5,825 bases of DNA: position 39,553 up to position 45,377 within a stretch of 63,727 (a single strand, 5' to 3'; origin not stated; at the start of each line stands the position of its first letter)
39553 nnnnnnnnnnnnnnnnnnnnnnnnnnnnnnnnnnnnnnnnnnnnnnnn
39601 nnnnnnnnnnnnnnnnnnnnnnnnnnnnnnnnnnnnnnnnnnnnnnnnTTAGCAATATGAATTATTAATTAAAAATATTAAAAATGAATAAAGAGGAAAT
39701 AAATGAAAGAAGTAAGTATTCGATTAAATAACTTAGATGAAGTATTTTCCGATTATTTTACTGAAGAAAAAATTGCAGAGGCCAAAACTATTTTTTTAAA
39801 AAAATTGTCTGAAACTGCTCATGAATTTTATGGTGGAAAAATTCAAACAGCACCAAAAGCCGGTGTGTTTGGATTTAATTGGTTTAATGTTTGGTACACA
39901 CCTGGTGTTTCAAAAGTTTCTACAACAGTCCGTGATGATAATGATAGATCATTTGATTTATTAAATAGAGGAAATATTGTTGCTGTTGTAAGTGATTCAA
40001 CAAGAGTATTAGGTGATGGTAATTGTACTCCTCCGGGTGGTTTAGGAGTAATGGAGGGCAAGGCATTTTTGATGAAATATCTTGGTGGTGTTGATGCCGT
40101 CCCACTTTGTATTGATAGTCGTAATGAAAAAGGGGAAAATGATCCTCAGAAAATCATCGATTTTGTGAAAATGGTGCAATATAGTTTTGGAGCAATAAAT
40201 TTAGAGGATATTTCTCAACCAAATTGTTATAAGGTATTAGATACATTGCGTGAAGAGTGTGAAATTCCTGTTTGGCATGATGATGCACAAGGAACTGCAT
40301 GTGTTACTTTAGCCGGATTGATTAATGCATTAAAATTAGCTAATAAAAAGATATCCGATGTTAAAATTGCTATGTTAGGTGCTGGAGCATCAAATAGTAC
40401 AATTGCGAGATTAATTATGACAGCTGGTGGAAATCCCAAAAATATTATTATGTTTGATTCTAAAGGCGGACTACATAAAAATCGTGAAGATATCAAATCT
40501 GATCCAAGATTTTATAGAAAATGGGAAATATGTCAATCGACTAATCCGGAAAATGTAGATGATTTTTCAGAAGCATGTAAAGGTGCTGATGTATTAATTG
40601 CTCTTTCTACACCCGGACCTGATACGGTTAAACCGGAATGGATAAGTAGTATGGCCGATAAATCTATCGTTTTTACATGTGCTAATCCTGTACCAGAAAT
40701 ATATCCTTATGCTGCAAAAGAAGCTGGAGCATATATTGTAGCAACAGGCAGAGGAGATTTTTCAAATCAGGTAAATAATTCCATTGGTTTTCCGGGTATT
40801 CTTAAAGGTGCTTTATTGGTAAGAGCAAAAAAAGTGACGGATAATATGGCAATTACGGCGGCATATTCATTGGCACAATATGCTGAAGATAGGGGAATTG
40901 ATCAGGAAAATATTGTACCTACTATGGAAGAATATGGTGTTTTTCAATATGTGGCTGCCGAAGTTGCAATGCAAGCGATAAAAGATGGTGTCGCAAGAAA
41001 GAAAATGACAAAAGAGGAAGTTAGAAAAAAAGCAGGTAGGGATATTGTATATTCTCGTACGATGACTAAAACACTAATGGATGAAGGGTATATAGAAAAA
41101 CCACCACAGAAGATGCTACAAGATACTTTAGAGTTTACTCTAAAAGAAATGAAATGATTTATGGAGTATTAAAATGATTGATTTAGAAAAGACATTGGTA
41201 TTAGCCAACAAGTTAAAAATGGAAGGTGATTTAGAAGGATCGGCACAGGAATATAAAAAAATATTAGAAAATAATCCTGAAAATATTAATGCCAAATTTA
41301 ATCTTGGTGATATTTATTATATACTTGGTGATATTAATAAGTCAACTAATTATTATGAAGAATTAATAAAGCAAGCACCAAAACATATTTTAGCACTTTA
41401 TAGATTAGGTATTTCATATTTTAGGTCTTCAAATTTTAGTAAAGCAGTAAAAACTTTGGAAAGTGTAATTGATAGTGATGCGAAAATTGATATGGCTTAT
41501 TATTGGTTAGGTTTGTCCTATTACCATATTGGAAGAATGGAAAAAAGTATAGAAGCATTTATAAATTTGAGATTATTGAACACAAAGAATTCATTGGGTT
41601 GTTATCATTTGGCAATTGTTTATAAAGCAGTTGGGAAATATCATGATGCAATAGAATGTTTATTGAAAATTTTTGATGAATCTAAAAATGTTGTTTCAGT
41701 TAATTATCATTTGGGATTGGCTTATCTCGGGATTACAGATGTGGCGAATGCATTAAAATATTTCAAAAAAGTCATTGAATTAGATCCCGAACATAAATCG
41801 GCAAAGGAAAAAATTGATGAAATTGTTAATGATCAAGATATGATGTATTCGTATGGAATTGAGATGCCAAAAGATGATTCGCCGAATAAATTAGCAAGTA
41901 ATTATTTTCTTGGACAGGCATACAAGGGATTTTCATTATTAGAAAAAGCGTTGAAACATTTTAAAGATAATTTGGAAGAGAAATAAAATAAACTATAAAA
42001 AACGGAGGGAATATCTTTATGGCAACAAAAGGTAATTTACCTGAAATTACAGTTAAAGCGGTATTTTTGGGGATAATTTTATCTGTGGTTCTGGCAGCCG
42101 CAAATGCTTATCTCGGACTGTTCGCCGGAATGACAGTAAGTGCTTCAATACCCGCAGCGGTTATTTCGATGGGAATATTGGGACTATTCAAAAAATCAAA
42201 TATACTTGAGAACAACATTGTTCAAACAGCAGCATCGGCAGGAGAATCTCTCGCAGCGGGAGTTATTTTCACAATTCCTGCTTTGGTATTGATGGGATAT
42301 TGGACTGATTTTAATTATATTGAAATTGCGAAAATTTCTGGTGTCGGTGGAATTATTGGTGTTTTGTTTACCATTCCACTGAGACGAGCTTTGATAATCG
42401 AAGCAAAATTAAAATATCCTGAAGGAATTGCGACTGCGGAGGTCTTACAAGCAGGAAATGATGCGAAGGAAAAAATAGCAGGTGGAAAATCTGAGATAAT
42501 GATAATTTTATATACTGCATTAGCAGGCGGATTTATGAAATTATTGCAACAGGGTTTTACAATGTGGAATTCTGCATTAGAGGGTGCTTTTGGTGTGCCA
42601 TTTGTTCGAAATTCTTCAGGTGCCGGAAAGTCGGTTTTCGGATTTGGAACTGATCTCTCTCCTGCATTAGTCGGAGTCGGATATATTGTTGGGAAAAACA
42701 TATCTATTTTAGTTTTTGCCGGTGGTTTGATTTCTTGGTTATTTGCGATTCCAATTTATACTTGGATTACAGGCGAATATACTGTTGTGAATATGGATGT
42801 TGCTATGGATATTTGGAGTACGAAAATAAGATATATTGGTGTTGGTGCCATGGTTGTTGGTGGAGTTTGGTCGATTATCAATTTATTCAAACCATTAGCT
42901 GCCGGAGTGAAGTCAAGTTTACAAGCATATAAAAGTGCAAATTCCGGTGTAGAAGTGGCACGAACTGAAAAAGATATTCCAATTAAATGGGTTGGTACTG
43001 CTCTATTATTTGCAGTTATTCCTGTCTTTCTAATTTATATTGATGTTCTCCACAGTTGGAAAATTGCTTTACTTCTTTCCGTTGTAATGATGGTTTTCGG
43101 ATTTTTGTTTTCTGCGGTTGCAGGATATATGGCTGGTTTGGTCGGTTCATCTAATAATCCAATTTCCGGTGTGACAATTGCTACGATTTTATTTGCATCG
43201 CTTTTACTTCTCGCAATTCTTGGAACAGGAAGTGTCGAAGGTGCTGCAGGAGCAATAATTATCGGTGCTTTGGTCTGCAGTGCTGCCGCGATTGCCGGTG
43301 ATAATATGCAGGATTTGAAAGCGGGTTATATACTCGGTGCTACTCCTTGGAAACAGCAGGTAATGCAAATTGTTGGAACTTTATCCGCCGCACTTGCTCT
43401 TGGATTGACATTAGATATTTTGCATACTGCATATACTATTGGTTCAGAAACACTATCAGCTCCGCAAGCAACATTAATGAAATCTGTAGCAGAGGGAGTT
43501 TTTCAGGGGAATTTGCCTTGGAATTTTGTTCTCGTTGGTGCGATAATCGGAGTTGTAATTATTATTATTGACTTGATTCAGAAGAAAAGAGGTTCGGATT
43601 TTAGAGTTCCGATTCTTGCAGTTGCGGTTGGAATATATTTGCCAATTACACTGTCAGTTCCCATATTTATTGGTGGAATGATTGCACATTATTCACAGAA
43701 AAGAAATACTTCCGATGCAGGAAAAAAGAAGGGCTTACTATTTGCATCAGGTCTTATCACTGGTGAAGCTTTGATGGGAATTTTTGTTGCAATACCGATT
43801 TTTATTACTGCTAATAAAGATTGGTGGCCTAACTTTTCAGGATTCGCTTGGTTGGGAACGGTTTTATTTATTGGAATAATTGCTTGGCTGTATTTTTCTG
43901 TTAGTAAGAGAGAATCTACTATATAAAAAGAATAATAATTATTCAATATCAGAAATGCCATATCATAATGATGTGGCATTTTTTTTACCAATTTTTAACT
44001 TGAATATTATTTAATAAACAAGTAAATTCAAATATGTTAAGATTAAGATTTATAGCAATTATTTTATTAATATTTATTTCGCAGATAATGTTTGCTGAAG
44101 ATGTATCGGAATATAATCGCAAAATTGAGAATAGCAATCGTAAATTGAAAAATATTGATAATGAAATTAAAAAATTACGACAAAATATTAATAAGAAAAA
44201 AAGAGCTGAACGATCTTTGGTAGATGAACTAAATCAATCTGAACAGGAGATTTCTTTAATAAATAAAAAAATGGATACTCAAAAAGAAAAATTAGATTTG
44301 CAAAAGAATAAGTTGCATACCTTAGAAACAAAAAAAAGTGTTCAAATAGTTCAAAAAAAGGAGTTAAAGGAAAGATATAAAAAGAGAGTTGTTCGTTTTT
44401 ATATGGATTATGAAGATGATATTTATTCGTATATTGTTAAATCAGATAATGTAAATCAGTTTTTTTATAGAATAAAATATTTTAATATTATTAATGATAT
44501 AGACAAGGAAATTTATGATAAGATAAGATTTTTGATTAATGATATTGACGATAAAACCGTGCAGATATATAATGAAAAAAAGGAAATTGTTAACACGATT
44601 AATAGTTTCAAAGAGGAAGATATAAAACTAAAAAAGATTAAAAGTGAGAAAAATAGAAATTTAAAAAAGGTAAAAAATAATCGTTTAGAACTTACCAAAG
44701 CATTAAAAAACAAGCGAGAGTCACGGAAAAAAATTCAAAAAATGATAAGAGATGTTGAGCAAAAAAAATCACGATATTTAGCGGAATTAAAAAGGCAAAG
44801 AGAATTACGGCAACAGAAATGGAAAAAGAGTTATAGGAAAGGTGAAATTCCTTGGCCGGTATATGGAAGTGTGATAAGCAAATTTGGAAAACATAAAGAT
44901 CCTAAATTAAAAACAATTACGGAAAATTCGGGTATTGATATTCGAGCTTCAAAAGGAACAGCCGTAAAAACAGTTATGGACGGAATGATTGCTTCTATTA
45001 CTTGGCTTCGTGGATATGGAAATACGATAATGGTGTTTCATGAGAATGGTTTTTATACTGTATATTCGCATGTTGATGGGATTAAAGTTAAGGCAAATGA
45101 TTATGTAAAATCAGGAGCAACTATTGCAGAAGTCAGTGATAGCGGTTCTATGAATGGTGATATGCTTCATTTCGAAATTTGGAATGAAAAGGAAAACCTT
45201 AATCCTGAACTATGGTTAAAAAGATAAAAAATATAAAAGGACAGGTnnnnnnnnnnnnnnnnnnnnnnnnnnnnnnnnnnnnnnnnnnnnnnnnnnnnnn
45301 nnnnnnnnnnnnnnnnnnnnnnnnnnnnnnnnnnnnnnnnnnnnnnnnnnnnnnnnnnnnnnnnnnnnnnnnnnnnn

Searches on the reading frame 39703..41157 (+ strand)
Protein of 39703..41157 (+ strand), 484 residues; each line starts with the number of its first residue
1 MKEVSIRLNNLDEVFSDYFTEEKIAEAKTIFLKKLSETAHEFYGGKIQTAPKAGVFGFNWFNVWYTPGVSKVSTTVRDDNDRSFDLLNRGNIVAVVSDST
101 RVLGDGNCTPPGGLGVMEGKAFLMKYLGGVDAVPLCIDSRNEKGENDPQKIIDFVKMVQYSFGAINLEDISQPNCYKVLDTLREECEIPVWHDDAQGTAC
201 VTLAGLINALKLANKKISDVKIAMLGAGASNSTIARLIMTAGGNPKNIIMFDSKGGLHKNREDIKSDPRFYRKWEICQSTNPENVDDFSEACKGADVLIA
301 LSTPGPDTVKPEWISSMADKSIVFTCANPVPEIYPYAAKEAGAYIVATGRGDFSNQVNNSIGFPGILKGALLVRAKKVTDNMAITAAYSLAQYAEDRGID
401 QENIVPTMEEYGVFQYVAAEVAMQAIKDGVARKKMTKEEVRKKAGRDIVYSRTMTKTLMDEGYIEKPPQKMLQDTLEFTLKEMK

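Call 54: search_protein_families(library=pfam, proteins=[window:39703-41157:+], max_evalue=1e-8)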
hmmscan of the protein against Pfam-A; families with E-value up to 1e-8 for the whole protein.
window:39703-41157:+ (484 aa): 2 families
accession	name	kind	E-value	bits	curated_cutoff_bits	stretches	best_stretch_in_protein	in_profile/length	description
PF03949.21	Malic_M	-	2.3e-25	89.8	23.5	1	196-425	2-257/258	Malic enzyme, NAD binding domain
PF00390.24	malic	-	1.7e-16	61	23.1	1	62-183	21-182/182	Malic enzyme, N-terminal domain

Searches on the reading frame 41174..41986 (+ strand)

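Call 54: search_protein_families(library=pfam, proteins=[window:41174-41986:+], max_evalue=1e-8)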
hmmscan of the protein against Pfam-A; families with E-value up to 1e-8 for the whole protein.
window:41174-41986:+ (270 aa): 13 families
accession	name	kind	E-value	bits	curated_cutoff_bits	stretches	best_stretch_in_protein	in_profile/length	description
PF07719.23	TPR_2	-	1.8e-29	99.8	27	0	40-71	3-34/34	Tetratricopeptide repeat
PF00515.34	TPR_1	-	4.7e-25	86.8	27.8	0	178-207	5-34/34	Tetratricopeptide repeat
PF13181.12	TPR_8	-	1.5e-23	81.3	25.7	0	175-207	2-34/34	Tetratricopeptide repeat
PF13174.12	TPR_6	-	2.9e-21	75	26.3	0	74-101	2-29/33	Tetratricopeptide repeat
PF13432.12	TPR_16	-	5.9e-20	71.8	32.7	0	76-129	1-54/65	Tetratricopeptide repeat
PF13424.12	TPR_12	-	1e-18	67.7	30.1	0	40-100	5-73/77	Tetratricopeptide repeat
PF14559.12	TPR_19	-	1.3e-16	61.1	25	0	52-111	5-62/68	Tetratricopeptide repeat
PF13431.12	TPR_17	-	1.3e-14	53.6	24.4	0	27-56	2-31/34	Tetratricopeptide repeat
PF13414.12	TPR_11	-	1.4e-13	50.7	26.8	0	45-84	1-40/42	TPR repeat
PF13428.12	TPR_14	-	2.8e-12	46.4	23.5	0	41-79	4-42/44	Tetratricopeptide repeat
PF13176.12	TPR_7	-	2.1e-10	40.3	27.9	0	143-164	2-23/36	Tetratricopeptide repeat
PF12895.13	ANAPC3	-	2.4e-10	41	27.2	0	107-165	24-81/82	Anaphase-promoting complex, cyclosome, subunit 3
PF24575.1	TPR_Slam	-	7.6e-10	39.6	35.2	0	14-46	57-89/104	Surface lipoprotein assembly modifier, N-terminal TPR repeats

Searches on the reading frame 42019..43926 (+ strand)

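Call 54: search_protein_families(library=pfam, proteins=[window:42019-43926:+], max_evalue=1e-8)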
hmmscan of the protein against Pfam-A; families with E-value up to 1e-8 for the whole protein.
window:42019-43926:+ (635 aa): 1 family
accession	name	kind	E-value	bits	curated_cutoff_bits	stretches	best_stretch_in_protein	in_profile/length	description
PF03169.20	OPT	-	4.1e-120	402.8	25.8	1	9-593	1-622/623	OPT oligopeptide transporter protein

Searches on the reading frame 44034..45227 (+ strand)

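Call 54: search_protein_families(library=pfam, proteins=[window:44034-45227:+], max_evalue=1e-8)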
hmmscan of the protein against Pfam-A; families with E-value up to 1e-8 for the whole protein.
window:44034-45227:+ (397 aa): 1 family
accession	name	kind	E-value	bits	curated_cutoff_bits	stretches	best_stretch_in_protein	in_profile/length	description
PF01551.29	Peptidase_M23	-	1.9e-26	92.5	28.7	1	298-391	3-96/96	Peptidase family M23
